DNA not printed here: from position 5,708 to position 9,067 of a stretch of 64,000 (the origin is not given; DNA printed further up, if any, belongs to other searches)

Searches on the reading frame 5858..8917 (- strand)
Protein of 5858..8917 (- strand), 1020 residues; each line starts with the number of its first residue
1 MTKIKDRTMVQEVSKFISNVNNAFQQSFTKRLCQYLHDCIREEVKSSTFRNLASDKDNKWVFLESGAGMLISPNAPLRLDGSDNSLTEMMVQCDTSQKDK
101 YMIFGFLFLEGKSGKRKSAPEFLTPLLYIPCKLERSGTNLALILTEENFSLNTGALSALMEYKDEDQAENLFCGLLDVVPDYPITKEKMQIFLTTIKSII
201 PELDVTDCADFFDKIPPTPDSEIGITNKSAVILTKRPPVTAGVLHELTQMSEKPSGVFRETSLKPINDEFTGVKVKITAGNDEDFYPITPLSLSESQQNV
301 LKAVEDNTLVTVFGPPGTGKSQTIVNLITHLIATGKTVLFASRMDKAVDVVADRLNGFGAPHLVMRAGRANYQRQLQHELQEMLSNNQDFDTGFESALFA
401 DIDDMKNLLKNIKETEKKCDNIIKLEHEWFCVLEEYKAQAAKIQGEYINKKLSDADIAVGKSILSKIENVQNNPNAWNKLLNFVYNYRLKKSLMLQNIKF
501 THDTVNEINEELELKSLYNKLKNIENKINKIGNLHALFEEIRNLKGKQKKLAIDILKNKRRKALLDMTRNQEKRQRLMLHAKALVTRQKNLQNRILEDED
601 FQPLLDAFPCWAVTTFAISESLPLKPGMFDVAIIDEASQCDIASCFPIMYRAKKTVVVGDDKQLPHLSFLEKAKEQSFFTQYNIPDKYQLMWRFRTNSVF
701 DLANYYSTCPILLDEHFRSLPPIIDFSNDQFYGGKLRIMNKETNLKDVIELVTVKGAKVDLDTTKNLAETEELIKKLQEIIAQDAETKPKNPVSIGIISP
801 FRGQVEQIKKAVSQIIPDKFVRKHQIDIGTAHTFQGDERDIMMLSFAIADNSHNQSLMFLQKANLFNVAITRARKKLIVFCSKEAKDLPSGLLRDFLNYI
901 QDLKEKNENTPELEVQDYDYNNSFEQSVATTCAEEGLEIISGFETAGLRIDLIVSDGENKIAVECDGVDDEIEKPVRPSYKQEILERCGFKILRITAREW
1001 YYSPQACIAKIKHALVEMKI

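Call 62: search_protein_families(library=pfam, proteins=[window:5858-8917:-], max_evalue=0.00001)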
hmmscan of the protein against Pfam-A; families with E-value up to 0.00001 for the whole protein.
window:5858-8917:- (1020 aa): 6 families
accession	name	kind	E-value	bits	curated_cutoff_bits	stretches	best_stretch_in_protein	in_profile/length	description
PF13087.12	AAA_12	-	1.3e-27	97.1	27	1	704-883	11-194/195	AAA domain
PF13086.12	AAA_11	-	3.5e-23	83.1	27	1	295-665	4-251/257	AAA domain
PF18741.7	MTES_1575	-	6.2e-17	61.9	38.2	1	924-1015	1-96/96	REase_MTES_1575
PF13245.12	AAA_19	-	5e-10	40.1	25.1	0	299-356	3-62/134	AAA domain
PF13604.12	AAA_30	-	3.5e-09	37.1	27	0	293-355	2-66/191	AAA domain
PF01443.25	Viral_helicase1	-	3.5e-08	34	21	0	621-696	52-129/228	Viral superfamily 1 RNA helicase core domain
